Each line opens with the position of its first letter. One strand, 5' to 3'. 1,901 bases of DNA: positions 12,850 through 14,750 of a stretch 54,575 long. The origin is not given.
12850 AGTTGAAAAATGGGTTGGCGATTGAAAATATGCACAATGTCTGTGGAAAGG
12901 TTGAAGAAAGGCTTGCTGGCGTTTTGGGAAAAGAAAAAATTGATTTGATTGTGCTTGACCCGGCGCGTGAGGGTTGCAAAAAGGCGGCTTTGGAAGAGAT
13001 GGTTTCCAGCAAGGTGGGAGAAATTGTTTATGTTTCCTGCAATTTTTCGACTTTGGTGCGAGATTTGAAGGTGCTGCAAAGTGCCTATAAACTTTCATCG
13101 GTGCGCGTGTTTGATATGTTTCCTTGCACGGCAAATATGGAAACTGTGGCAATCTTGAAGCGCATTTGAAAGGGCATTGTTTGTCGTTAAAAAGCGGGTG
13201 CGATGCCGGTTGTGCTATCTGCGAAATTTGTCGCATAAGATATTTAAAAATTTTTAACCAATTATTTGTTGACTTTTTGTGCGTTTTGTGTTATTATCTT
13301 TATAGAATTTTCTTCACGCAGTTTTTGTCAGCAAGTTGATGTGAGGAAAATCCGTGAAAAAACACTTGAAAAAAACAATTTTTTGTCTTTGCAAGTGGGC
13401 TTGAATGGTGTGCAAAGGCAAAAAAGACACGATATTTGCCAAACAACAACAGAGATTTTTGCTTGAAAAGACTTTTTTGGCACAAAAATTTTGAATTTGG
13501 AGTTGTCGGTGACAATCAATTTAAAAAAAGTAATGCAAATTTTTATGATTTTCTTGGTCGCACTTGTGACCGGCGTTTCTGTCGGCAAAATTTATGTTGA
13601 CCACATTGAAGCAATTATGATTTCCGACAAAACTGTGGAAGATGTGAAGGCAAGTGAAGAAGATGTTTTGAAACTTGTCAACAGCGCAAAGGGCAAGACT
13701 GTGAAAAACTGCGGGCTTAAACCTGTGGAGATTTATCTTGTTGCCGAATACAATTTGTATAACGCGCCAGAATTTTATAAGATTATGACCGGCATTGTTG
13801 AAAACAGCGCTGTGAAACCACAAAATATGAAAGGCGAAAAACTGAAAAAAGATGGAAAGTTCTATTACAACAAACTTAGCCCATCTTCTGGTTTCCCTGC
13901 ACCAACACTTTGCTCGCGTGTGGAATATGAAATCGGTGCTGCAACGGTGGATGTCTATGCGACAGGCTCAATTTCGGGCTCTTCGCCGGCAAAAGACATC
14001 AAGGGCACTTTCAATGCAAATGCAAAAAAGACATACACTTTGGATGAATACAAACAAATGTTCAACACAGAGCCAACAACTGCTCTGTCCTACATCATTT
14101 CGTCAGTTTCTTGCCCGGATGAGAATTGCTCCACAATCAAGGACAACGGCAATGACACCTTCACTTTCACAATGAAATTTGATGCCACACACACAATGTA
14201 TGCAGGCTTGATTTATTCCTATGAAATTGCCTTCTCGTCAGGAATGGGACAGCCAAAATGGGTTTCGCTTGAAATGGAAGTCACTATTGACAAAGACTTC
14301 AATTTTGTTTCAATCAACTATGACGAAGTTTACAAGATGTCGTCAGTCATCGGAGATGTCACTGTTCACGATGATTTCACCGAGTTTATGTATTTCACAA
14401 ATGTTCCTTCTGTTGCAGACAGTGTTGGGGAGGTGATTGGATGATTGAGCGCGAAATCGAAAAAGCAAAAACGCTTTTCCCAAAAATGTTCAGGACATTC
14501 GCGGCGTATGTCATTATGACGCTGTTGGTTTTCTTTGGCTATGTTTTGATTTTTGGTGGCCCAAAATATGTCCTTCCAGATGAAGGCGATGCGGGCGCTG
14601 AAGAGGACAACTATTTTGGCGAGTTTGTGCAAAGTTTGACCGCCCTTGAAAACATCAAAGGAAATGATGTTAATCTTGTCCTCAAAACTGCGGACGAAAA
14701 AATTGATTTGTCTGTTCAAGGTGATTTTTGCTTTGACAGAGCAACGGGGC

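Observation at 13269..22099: Translationally coupled pair: 311-aa signal-anchored protein plus a 2,540-aa acidic, modular giant protein with no recognisable domains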

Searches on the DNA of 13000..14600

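Call 53: search_rna_families(source=window, start=13000, end=14600, threshold=evalue, max_evalue=1)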
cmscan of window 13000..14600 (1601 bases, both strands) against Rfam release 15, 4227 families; matches with E-value up to 1: 1.
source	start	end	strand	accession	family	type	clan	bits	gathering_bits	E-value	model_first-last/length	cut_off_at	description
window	13610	13660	-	RF01519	CC0196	Gene; sRNA;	-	16.6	35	0.93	1-58/58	no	Caulobacter sRNA CC0196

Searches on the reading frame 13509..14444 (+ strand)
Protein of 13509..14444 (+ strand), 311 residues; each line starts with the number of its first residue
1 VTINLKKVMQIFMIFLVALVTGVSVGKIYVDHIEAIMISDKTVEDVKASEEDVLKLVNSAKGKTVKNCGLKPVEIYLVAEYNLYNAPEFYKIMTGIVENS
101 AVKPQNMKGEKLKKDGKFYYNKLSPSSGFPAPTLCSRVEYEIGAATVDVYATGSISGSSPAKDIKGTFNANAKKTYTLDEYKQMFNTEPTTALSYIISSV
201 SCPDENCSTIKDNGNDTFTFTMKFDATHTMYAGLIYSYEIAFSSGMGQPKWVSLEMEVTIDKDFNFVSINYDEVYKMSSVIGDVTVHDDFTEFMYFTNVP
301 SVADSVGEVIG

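Call 8: search_protein_families(library=pfam, proteins=[window:13509-14444:+], max_evalue=1)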
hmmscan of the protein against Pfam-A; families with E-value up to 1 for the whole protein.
window:13509-14444:+ (311 aa): 1 family
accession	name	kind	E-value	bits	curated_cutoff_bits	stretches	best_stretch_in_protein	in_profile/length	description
PF14208.11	DUF4320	-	0.029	14.9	25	1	12-81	1-68/119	Domain of unknown function (DUF4320)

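Call 9: search_protein_families(library=ncbifam, proteins=[window:13509-14444:+], max_evalue=1)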
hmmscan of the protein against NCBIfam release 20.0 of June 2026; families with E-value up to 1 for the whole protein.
window:13509-14444:+ (311 aa): 0 families

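Call 13: find_homologous_proteins(query=window:13509-14444:+)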
Query window:13509-14444:+ (311 aa): 32 proteins with E <= 0.001 among 1363 candidates.
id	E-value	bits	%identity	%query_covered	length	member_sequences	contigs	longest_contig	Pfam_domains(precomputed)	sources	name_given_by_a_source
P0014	2.1e-201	685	100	100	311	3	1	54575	-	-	-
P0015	2.4e-122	426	66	99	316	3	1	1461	-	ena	-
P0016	1.1e-83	299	48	99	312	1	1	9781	-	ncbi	-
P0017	1.4e-80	289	48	99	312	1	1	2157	-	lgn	-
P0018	1.4e-75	272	44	99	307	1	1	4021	-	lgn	-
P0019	4.7e-75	271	47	99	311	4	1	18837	-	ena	-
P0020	9.6e-71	257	45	96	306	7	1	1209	-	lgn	-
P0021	1.2e-70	256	43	99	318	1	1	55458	-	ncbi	ncbi:MAG: hypothetical protein ACI4R8_03015 [Candidatus Caccovivens sp.]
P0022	4.9e-70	254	45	98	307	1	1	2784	-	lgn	-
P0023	2.3e-69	252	43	97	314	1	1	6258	-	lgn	-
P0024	5.4e-69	251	44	100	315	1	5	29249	-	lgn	-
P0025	5.5e-69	251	43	100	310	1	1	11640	-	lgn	-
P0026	3.1e-67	245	43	95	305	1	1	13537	-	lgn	-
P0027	5.9e-67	244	45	93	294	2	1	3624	-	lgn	-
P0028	1.1e-66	243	43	96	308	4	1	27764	-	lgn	-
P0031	1.9e-65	239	43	96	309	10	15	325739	-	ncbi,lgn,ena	-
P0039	5.6e-55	205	41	100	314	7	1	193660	-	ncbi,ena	-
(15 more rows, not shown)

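Call 16: find_encoding_contigs(protein=P0031, flank=10000, max_places=2)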
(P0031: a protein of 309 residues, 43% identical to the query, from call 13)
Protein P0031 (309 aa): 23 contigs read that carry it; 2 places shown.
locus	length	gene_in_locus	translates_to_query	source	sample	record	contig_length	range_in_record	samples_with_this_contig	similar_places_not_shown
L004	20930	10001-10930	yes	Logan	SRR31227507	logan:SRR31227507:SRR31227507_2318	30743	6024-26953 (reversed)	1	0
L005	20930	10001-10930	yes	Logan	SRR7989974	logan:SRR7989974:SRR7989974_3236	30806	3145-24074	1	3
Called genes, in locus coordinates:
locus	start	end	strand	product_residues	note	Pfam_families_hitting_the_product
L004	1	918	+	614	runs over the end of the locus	PF03772:Competence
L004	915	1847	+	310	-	PF06144:DNA_pol3_delta, PF21694:DNA_pol3_delta_C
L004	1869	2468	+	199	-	-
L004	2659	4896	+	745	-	-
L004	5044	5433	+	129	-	PF01022:HTH_5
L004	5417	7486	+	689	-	PF00403:HMA, PF00122:E1-E2_ATPase, PF00702:Hydrolase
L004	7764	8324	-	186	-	-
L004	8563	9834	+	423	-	PF01938:TRAM, PF05958:tRNA_U5-meth_tr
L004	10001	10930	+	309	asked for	-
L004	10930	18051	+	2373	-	-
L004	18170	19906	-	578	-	PF00133:tRNA-synt_1, PF09334:tRNA-synt_1g, PF08264:Anticodon_1 (weak), PF19303:Anticodon_3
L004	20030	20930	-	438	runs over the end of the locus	PF13393:tRNA-synt_His, PF00152:tRNA-synt_2, PF00587:tRNA-synt_2b, PF03129:HGTP_anticodon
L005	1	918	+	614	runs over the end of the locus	PF03772:Competence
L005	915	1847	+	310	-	PF06144:DNA_pol3_delta, PF21694:DNA_pol3_delta_C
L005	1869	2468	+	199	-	-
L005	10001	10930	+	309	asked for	-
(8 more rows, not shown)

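Call 17: find_encoding_contigs(protein=P0039, flank=10000, max_places=2)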
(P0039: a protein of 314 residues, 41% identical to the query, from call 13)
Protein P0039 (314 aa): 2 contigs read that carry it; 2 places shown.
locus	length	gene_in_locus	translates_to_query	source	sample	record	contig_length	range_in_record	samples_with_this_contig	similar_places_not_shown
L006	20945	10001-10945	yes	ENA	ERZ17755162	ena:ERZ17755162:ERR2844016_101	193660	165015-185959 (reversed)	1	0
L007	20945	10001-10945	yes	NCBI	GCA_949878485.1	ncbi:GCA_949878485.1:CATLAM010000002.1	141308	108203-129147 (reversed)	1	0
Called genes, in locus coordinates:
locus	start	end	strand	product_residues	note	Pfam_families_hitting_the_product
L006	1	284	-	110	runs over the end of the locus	PF06908:YpsA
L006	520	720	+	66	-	PF01381:HTH_3, PF12844:HTH_19 (weak), PF13443:HTH_26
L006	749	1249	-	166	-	PF04794:YdjC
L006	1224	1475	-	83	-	PF04794:YdjC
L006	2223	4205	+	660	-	PF13567:DUF4131 (weak), PF03772:Competence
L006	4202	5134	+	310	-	PF06144:DNA_pol3_delta, PF21694:DNA_pol3_delta_C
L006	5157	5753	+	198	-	-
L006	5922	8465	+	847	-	-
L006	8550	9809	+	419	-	PF01938:TRAM (weak), PF05958:tRNA_U5-meth_tr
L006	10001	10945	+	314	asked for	-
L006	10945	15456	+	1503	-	-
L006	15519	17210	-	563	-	PF00133:tRNA-synt_1, PF09334:tRNA-synt_1g, PF08264:Anticodon_1 (weak), PF19303:Anticodon_3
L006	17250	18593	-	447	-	PF00152:tRNA-synt_2 (faint), PF13393:tRNA-synt_His, PF00587:tRNA-synt_2b, PF03129:HGTP_anticodon, PF12745:HGTP_anticodon2 (weak)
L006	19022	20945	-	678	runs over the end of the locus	PF00580:UvrD-helicase, PF13245:AAA_19, PF01443:Viral_helicase1 (weak), PF13361:UvrD_C (weak), PF13538:UvrD_C_2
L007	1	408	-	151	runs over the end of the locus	PF06908:YpsA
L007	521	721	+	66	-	PF01381:HTH_3, PF12844:HTH_19 (weak), PF13443:HTH_26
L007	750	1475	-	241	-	PF04794:YdjC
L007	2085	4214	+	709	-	PF13567:DUF4131, PF03772:Competence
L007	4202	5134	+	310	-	PF06144:DNA_pol3_delta, PF21694:DNA_pol3_delta_C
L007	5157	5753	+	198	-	-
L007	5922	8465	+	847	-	-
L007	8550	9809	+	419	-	PF01938:TRAM (weak), PF05958:tRNA_U5-meth_tr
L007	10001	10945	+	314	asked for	-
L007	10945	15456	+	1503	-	-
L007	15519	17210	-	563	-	PF00133:tRNA-synt_1, PF09334:tRNA-synt_1g, PF08264:Anticodon_1 (weak), PF19303:Anticodon_3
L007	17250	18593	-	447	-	PF00152:tRNA-synt_2 (faint), PF13393:tRNA-synt_His, PF00587:tRNA-synt_2b, PF03129:HGTP_anticodon, PF12745:HGTP_anticodon2 (weak)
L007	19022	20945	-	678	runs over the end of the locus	PF00580:UvrD-helicase, PF13245:AAA_19, PF01443:Viral_helicase1 (weak), PF13361:UvrD_C (weak), PF13538:UvrD_C_2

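Call 28: find_related_loci(query=A2, collection=genome_contigs, flank=10000)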
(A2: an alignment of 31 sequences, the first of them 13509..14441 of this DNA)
Query A2 (311 aa) in genome_contigs; peptide patterns used: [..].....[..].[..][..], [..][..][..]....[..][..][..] (x = any residue, [..] = any of these).
103 stretches matched a pattern; 35 encode a relative of the query (tblastn E <= 1e-3); 35 distinct loci.
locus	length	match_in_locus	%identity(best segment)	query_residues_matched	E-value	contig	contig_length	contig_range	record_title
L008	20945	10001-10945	65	1-309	1e-128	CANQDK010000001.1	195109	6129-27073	MAG: uncultured Clostridia bacterium isolate Lapin-005__bin60 genome assembly, contig: Lapin-005__NODE_26_length_195109_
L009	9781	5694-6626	48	1-309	2e-85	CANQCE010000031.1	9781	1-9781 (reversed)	MAG: uncultured Clostridia bacterium isolate Lapin-004__bin45 genome assembly, contig: Lapin-004__NODE_9494_length_9781_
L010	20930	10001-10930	47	1-309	8e-79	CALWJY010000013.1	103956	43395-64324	MAG: uncultured Clostridia bacterium isolate E14__bin180 genome assembly, contig: E14__k127_4374276, whole genome shotgu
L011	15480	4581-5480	43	1-298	8e-72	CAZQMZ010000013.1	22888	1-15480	MAG TPA_asm: uncultured Lachnospiraceae bacterium isolate SRP141132_co6_281 genome assembly, contig: NODE_1677_length_22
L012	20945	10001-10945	41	1-310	7e-71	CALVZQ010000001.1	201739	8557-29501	MAG: uncultured Clostridia bacterium isolate BRZ_FC__bin54 genome assembly, contig: BRZ_FC__NODE_67_length_201739_cov_10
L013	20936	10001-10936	43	2-308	2e-70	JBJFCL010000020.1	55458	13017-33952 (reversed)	MAG: Candidatus Caccovivens sp. isolate PUUB22_bin.041 NODE_323_length_55458_cov_8.279516, whole genome shotgun sequence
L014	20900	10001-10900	45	4-304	5e-69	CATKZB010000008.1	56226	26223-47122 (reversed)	MAG TPA_asm: uncultured Christensenella sp. isolate MGG06840_1680015412 genome assembly, contig: ERR3199580_853, whole g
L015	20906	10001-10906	43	7-296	3e-68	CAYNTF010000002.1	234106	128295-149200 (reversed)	MAG TPA_asm: uncultured Lachnospiraceae bacterium isolate SRP141132_co6_278 genome assembly, contig: NODE_4_length_23410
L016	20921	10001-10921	42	6-310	2e-68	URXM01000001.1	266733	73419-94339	uncultured Clostridiales bacterium isolate UMGS1447 genome assembly, contig: NODE_4_length_266733_cov_10.892755, whole g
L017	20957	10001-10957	39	1-310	5e-68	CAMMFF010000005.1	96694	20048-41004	MAG: uncultured Clostridia bacterium isolate ERR4968681_bin.18_MetaWRAP_v1.1_MAG genome assembly, contig: NODE_185_lengt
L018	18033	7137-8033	41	2-304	1e-67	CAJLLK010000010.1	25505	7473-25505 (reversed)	MAG TPA_asm: uncultured Catabacter sp. isolate ERR321592-bin.10 genome assembly, contig: NODE_787_length_25505_cov_4.765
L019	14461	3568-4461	43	6-304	5e-67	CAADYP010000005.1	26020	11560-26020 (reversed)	MAG TPA_asm: Clostridia bacterium, isolate HGM11342, WGS project CAADYP010000000 data, contig: ERS396355_2_k85_15388, wh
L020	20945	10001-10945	40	1-310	3e-66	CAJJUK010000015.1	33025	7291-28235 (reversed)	MAG TPA_asm: uncultured Catabacter sp. isolate ERR321597-bin.24 genome assembly, contig: NODE_1011_length_33025_cov_8.26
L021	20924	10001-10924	39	1-302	8e-63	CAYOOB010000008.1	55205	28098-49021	MAG TPA_asm: uncultured Lachnospiraceae bacterium isolate SRP141132_co3_356 genome assembly, contig: NODE_283_length_552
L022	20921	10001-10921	40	6-310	4e-62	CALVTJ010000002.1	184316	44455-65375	MAG: uncultured Clostridia bacterium isolate BRZ_KC__bin76 genome assembly, contig: BRZ_KC__NODE_57_length_184316_cov_17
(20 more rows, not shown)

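Call 39: search_solved_structures(query=A2, max_evalue=10)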
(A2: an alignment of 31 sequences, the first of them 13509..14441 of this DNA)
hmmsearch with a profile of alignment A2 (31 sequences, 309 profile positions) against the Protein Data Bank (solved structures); distinct sequences matched with E-value up to 10: 1.
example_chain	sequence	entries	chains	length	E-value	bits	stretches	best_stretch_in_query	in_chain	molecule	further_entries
1scf_A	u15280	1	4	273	0.36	13.2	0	155-212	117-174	STEM CELL FACTOR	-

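Call 41: search_protein_families(library=phrogs, proteins=[window:13509-14444:+], max_evalue=0.1)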
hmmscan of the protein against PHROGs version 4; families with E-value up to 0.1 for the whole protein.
window:13509-14444:+ (311 aa): 1 family
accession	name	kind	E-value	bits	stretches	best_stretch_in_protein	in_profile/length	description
phrog_25064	-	unknown function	0.0075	17.6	1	21-96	62-132/139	-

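Call 62: search_protein_families(library=pfam, alignment_id=A2, max_evalue=0.1)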
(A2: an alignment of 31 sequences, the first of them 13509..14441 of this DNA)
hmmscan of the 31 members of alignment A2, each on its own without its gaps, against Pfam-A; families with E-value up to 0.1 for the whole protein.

A. member 1, window:13509-14441:+ (311 aa): 1 family
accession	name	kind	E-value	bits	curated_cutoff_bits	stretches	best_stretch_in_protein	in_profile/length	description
PF14208.11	DUF4320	-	0.029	14.9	25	0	12-81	1-68/119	Domain of unknown function (DUF4320)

B. families by the number of members that match (of 31 scanned): 11 families
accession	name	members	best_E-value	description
PF19079.5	CFSR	2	0.016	Collagen-flanked surface repeat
PF22111.2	MtrC-MtrF_N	2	0.059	Decaheme cytochrome c component MtrC/MtrF N-terminal domain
PF04934.19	Med6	2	0.08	MED6 mediator sub complex component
PF17210.9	SdrD_B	1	0.0034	SdrD B-like domain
PF09610.15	Myco_arth_vir_N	1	0.0093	Mycoplasma virulence signal region (Myco_arth_vir_N)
PF09430.16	EMC7_beta-sandw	1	0.011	ER membrane protein complex subunit 7, beta-sandwich domain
PF14208.11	DUF4320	1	0.029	Domain of unknown function (DUF4320)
PF24547.1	DUF7601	1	0.04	Domain of unknown function (DUF7601)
PF02056.22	Glyco_hydro_4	1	0.04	Family 4 glycosyl hydrolase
PF00168.36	C2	1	0.09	C2 domain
PF11763.13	DIPSY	1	0.099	Cell-wall adhesin ligand-binding C-terminal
